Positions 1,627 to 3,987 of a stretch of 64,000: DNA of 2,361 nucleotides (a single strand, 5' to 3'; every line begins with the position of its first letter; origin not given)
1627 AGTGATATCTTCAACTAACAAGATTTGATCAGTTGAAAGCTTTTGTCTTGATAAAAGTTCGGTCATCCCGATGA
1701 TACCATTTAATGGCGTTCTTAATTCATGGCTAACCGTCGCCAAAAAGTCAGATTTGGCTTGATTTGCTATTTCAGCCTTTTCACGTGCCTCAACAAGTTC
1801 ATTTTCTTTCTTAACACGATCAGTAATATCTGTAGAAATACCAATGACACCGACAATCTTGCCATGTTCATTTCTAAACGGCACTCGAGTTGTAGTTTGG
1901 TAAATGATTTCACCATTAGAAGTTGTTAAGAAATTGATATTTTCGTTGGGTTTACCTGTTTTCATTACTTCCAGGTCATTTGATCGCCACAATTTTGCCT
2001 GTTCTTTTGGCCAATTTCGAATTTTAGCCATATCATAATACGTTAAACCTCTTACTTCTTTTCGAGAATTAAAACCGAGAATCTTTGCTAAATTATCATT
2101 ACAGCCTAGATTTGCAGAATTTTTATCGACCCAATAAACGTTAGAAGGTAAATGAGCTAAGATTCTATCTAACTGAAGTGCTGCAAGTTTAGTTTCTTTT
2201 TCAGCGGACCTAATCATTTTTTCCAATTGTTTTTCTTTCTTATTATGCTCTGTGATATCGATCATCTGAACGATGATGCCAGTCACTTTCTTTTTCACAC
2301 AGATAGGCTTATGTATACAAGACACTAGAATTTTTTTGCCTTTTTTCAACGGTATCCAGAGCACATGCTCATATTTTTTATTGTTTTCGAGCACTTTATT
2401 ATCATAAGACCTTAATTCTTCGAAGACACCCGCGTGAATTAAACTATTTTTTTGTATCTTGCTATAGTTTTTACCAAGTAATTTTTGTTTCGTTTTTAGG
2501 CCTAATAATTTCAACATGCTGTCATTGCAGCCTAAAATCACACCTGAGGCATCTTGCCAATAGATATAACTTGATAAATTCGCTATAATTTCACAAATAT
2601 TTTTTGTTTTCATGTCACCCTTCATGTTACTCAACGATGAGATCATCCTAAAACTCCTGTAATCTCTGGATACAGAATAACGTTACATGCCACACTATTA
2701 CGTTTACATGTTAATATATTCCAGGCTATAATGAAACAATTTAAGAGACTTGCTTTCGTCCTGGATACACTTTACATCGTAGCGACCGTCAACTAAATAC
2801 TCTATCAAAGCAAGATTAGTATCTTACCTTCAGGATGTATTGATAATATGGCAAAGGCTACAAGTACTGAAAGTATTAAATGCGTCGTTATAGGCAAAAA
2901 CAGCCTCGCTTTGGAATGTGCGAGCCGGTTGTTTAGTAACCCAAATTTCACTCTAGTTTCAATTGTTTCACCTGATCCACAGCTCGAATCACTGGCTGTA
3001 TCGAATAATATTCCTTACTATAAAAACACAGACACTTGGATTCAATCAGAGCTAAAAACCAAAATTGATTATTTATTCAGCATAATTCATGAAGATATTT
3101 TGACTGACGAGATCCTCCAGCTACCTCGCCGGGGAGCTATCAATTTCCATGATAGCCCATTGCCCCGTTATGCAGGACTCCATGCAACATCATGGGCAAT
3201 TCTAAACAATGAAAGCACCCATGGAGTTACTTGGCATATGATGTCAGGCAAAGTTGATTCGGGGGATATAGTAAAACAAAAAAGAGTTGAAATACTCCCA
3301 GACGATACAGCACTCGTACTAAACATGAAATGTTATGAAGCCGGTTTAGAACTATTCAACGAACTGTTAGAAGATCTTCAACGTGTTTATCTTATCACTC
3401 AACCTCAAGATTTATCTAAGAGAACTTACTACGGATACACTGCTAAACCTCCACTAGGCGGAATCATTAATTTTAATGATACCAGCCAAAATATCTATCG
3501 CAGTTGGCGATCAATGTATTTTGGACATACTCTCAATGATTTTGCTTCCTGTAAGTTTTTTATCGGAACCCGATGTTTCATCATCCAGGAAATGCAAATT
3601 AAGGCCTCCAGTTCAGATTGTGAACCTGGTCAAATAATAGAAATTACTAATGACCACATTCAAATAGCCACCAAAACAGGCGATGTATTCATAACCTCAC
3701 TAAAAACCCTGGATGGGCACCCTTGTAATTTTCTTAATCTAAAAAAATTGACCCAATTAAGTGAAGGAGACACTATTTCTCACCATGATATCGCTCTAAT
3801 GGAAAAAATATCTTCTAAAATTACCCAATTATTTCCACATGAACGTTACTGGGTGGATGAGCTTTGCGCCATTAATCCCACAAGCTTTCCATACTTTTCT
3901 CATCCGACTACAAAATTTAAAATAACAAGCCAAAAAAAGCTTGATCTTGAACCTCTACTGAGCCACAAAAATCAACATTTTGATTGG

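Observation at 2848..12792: NRPS with N-terminal formylation domain and F-A-T-E-C-A-T-TE logic, predicting an N-formyl-D-Xaa-Yaa dipeptide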

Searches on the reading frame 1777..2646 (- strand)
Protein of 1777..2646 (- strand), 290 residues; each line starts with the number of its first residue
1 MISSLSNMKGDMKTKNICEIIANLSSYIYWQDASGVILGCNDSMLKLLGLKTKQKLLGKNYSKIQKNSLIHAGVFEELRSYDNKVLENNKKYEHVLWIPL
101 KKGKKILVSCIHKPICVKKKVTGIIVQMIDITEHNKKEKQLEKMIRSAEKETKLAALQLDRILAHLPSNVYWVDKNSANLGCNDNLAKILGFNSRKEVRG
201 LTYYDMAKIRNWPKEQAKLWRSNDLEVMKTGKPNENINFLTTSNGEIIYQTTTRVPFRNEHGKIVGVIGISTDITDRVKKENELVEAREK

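Call 68: find_homologous_proteins(query=window:1777-2646:-, max_evalue=0.00001)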
Query window:1777-2646:- (290 aa): 1 proteins with E <= 0.00001 among 904 candidates.
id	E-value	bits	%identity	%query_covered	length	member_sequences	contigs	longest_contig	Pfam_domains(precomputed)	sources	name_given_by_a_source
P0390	6.0e-14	70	37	45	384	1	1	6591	PF13426.14,PF08448.17,PF02518.32,PF00512.32,PF00989.32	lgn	-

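Call 73: find_related_loci(query=A6, collection=metagenome_contigs, flank=10000)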
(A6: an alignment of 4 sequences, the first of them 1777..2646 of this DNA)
Query A6 (290 aa) in metagenome_contigs; peptide patterns used: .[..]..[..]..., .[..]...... (x = any residue, [..] = any of these).
127 stretches matched a pattern; 3 encode a relative of the query (tblastn E <= 1e-3); 3 distinct loci.
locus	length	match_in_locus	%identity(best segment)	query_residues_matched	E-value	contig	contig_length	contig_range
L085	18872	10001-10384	37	20-275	2e-25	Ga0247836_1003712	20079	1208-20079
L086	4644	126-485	35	20-275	5e-21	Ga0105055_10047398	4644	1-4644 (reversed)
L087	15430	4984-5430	33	20-290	5e-20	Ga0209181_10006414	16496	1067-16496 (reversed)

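Call 77: search_solved_structures(query=window:1777-2646:-, max_evalue=0.01, show_alignments=0)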
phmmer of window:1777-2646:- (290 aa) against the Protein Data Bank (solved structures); distinct sequences matched with E-value up to 0.01: 1.
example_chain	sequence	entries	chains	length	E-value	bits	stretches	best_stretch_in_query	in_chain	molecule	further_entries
6hmj_A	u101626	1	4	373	3.9e-05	26.4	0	171-283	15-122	Putative PAS/PAC sensor protein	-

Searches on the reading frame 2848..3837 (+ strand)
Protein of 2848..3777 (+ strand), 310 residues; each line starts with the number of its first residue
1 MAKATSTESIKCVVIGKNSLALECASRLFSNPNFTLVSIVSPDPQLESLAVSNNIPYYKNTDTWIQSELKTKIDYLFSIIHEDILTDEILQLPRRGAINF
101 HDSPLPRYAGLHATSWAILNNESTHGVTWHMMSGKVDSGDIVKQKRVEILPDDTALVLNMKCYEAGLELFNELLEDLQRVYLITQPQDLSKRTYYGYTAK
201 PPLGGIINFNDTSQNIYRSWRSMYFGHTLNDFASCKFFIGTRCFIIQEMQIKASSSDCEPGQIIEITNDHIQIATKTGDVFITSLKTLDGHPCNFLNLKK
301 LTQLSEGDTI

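Call 6: search_protein_families(library=pfam, proteins=[window:2848-3777:+], max_evalue=1)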
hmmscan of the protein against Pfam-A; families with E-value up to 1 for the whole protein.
window:2848-3777:+ (310 aa): 3 families
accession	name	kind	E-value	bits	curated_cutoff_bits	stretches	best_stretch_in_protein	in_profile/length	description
PF00551.24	Formyl_trans_N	-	4.8e-20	72.5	26.1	1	72-170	79-177/181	Formyl transferase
PF02911.23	Formyl_trans_C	-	2.3e-08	34.5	21.1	1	205-294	7-91/100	Formyl transferase, C-terminal domain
PF13241.12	NAD_binding_7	-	0.23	12.5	22.1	0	8-77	6-66/104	Putative NAD(P)-binding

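Call 27: find_related_loci(query=A1, collection=genome_contigs, flank=10000)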
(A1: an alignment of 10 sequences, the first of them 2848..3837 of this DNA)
Query A1 (330 aa) in genome_contigs; peptide patterns used: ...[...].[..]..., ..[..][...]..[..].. (x = any residue, [..] = any of these).
293 stretches matched a pattern; 273 encode a relative of the query (tblastn E <= 1e-3); the best 80 are kept; 80 distinct loci.
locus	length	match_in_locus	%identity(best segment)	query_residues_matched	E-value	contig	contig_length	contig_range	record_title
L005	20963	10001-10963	49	10-330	8e-106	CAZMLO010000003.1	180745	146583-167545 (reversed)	MAG TPA_asm: uncultured Gammaproteobacteria bacterium isolate SRP173033_co1_36 genome assembly, contig: NODE_73_length_1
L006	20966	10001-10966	49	9-330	5e-105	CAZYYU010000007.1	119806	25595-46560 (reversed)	MAG TPA_asm: uncultured Gammaproteobacteria bacterium isolate SRP262948_co1_186 genome assembly, contig: NODE_155_length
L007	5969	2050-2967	42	1-307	6e-78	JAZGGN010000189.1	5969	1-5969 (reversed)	MAG: Gammaproteobacteria bacterium isolate SCS5bin.15 SCS5bin.15_189, whole genome shotgun sequence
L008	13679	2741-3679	38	9-323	2e-76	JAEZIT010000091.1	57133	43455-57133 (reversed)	MAG: Acidobacteria bacterium isolate OH_CDB_199 k127_2229223, whole genome shotgun sequence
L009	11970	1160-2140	38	1-327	6e-74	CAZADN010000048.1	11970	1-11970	MAG TPA_asm: uncultured Legionellaceae bacterium isolate SRP242652_co2_7 genome assembly, contig: NODE_5845_length_11970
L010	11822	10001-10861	41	8-293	9e-72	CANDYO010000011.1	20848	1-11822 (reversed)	MAG: Rickettsiales bacterium isolate NGIII-112018-120 genome assembly, contig: NGIII-112018-C3441, whole genome shotgun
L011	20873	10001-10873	43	12-303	4e-71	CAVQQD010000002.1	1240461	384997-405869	MAG: uncultured Gammaproteobacteria bacterium isolate MFD00731.bin.1.206 genome assembly, contig: contig_667, whole geno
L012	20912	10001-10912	40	5-310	4e-71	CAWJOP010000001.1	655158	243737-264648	MAG: uncultured Gammaproteobacteria bacterium isolate MFD04434.bin.1.124 genome assembly, contig: contig_17328, whole ge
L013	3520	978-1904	38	12-321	4e-70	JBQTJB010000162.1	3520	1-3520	MAG: Blastocatellia bacterium isolate SAW49 c_000000326462, whole genome shotgun sequence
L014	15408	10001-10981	37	1-327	1e-69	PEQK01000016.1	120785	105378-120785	MAG: Legionella sp. isolate BC.3.72 BC_1000098_120785, whole genome shotgun sequence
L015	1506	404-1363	37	8-328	2e-73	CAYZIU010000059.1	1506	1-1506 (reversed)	MAG TPA_asm: uncultured Candidatus Saccharibacteria bacterium isolate SRP286056_co1_239 genome assembly, contig: NODE_17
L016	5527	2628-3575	37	14-330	1e-69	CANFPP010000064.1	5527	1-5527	MAG: Holosporales bacterium isolate Jr-14may18-258 genome assembly, contig: Jr-14may18-C23481, whole genome shotgun sequ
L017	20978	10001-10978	39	7-325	3e-69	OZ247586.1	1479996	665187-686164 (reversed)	MAG: Rickettsiaceae bacterium isolate 87d3e141-fcb4-4733-85b7-274f4070d0b7 genome assembly, chromosome: 1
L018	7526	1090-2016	37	5-314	5e-69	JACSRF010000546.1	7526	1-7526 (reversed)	MAG: Anaerolinea sp. isolate CH6 contig-70_13899, whole genome shotgun sequence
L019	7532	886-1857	36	3-324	6e-69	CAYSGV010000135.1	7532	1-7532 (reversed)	MAG TPA_asm: uncultured Gammaproteobacteria bacterium isolate SRP262948_co1_210 genome assembly, contig: NODE_10769_leng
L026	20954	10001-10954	36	5-323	5e-68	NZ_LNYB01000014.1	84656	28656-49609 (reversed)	Legionella feeleii strain WO-44C Lfee_ctg014, whole genome shotgun sequence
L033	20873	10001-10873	42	12-290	1e-66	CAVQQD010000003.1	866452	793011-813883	MAG: uncultured Gammaproteobacteria bacterium isolate MFD00731.bin.1.206 genome assembly, contig: contig_72935, whole ge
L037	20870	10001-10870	42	12-290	4e-66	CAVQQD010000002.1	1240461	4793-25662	MAG: uncultured Gammaproteobacteria bacterium isolate MFD00731.bin.1.206 genome assembly, contig: contig_667, whole geno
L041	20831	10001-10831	39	12-290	2e-65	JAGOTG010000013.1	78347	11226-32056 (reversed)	MAG: Legionellaceae bacterium isolate Gw_Eff_bin_393 Gw_Eff_416_length_78347_cov_15.588405, whole genome shotgun sequenc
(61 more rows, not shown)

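Call 40: search_protein_families(library=pfam, proteins=[L026:14411-16936:+, L026:7834-9246:-, L026:17178-18287:-, L026:4371-6713:-, L041:9035-9967:+, L041:7761-8891:+, L041:5263-6561:+, L026:18556-19416:+], max_evalue=0.001)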
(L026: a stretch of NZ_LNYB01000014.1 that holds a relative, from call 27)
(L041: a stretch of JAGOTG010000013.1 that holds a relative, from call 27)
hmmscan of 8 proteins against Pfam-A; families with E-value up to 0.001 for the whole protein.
L026:14411-16936:+ (841 aa): 7 families
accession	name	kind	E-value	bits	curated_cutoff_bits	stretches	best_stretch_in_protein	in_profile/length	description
PF00072.30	Response_reg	-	5.7e-26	91.3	30.2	1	586-700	1-110/111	Response regulator receiver domain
PF02518.31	HATPase_c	-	3.4e-23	82.6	26.4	1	425-542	4-109/111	Histidine kinase-, DNA gyrase B-, and HSP90-like ATPase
PF08448.16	PAS_4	-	1.6e-19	70.6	23.1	1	156-263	4-109/110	PAS fold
PF00512.31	HisKA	-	6e-11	42.7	26.9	1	282-308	1-27/66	His Kinase A (phospho-acceptor) domain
PF13426.13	PAS_9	-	1.4e-09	38.6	27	1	163-261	7-103/103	PAS domain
PF00989.32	PAS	-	7.8e-09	36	22.6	1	149-255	3-109/113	PAS fold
PF01627.28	Hpt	-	5.8e-05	23.7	24.6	1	748-825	1-83/84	Hpt domain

L026:7834-9246:- (470 aa): 0 families

L026:17178-18287:- (369 aa): 2 families
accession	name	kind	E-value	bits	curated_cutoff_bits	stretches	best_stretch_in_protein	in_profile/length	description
PF13776.11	DUF4172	-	7.4e-27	93.9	25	1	3-84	1-82/82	Domain of unknown function (DUF4172)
PF02661.23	Fic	-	8.5e-18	65.4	24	1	112-223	1-92/93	Fic/DOC family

L026:4371-6713:- (780 aa): 2 families
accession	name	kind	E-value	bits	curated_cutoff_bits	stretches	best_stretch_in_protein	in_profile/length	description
PF00704.34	Glyco_hydro_18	-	1.8e-13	51.3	29.6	1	443-740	1-279/317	Glycosyl hydrolases family 18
PF23916.1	TIM-barrel_EndoS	-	4.3e-07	30.3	27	1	474-599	32-146/238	Endo-beta-N-acetylglucosaminidase EndoS TIM-barrel domain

L041:9035-9967:+ (310 aa): 2 families
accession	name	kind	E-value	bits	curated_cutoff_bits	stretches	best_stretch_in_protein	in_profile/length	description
PF00561.26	Abhydrolase_1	-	2.6e-09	37.5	25.8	1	79-298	57-245/245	alpha/beta hydrolase fold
PF12146.15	Hydrolase_4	-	0.00011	22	27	0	78-127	63-112/239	Serine aminopeptidase, S33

L041:7761-8891:+ (376 aa): 0 families

L041:5263-6561:+ (432 aa): 2 families
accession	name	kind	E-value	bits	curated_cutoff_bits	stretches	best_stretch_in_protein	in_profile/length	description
PF01136.24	Peptidase_U32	-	4.2e-86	288.5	22.4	1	80-327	3-230/233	Peptidase family U32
PF16325.11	Peptidase_U32_C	-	7.3e-17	61.7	28.2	1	345-428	3-83/83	Peptidase family U32 C-terminal domain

L026:18556-19416:+ (286 aa): 2 families
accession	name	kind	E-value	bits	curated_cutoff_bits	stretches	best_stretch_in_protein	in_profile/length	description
PF00583.31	Acetyltransf_1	-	2e-08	35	20.7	1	193-274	31-116/116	Acetyltransferase (GNAT) family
PF08445.16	FR47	-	0.00087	19.7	22.1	0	217-279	20-82/86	FR47-like protein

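Call 41: search_protein_families(library=ncbifam, proteins=[window:2848-3777:+], max_evalue=0.001)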
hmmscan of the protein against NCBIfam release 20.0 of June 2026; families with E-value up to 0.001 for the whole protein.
window:2848-3777:+ (310 aa): 6 families
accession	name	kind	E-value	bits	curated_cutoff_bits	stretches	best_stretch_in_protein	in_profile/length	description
NF005998.1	PRK08125.1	equivalog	2.9e-35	121.8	777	1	54-289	53-283/649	bifunctional UDP-4-amino-4-deoxy-L-arabinose formyltransferase/UDP-glucuronic acid oxidase ArnA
NF005414.0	PRK06988.1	equivalog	4.3e-33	114.6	316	1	50-287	51-287/311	formyltransferase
TIGR00460.1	fmt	equivalog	1.5e-24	86.7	201.5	1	44-281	47-282/315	methionyl-tRNA formyltransferase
TIGR00639.1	PurN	equivalog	2.3e-14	53.4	150.1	1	72-161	79-168/192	phosphoribosylglycinamide formyltransferase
NF005755.0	PRK07579.1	equivalog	3.3e-07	30.4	238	1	98-184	89-175/245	dTDP-4-amino-4,6-dideoxyglucose formyltransferase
NF004684.0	PRK06027.1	subfamily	0.00051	19.8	223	0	70-149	163-242/286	formyltetrahydrofolate deformylase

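Call 76: search_solved_structures(query=window:2848-3777:+, max_evalue=0.001, show_alignments=1)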
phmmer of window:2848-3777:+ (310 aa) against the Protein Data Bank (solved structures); distinct sequences matched with E-value up to 0.001: 61 (the best 60 are shown).
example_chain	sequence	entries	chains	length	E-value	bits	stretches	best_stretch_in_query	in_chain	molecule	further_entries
8gjh_A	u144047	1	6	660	5.1e-25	91.3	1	49-264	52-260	Bifunctional polymyxin resistance protein ArnA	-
2bln_A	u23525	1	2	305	1.1e-23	86.8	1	49-278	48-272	PROTEIN YFBG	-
5j63_A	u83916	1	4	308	1.1e-23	86.8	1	49-278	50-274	Bifunctional polymyxin resistance protein ArnA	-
6pih_A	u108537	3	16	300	1.3e-23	86.6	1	49-267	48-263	Bifunctional polymyxin resistance protein ArnA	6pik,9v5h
1yrw_A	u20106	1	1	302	1.3e-23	86.6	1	49-268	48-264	protein ArnA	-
1z7e_A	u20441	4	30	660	7.4e-23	84.1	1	49-275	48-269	protein ArnA | Bifunctional polymyxin resistance protein ArnA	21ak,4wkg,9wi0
5uij_A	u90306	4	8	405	5.8e-16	61.5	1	71-282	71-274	Formyltransferase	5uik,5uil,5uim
5uin_A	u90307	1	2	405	5.8e-16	61.5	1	71-282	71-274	Formyltransferase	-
5vyt_A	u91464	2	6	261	2.1e-15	59.7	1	73-225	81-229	Gdp-mannose 4,6-dehydratase / gdp-4-amino-4,6-dideoxy-d-mannose formyltransferase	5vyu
5vys_A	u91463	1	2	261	2.8e-15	59.2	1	72-225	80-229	Gdp-mannose 4,6-dehydratase / gdp-4-amino-4,6-dideoxy-d-mannose formyltransferase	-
5vyr_A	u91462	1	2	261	2.9e-15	59.2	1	73-225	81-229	Gdp-mannose 4,6-dehydratase / gdp-4-amino-4,6-dideoxy-d-mannose formyltransferase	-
4xcz_A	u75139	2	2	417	1.5e-14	56.9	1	93-281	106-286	TDP-3-aminoquinovose-N-formyltransferase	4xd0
4xd1_A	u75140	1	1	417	1.5e-14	56.9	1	93-281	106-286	TDP-3-aminoquinovose-N-formyltransferase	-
3q0i_A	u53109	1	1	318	2.4e-13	52.9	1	46-285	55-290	Methionyl-tRNA formyltransferase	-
1s3i_A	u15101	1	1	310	4.3e-12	48.8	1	85-199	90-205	10-formyltetrahydrofolate dehydrogenase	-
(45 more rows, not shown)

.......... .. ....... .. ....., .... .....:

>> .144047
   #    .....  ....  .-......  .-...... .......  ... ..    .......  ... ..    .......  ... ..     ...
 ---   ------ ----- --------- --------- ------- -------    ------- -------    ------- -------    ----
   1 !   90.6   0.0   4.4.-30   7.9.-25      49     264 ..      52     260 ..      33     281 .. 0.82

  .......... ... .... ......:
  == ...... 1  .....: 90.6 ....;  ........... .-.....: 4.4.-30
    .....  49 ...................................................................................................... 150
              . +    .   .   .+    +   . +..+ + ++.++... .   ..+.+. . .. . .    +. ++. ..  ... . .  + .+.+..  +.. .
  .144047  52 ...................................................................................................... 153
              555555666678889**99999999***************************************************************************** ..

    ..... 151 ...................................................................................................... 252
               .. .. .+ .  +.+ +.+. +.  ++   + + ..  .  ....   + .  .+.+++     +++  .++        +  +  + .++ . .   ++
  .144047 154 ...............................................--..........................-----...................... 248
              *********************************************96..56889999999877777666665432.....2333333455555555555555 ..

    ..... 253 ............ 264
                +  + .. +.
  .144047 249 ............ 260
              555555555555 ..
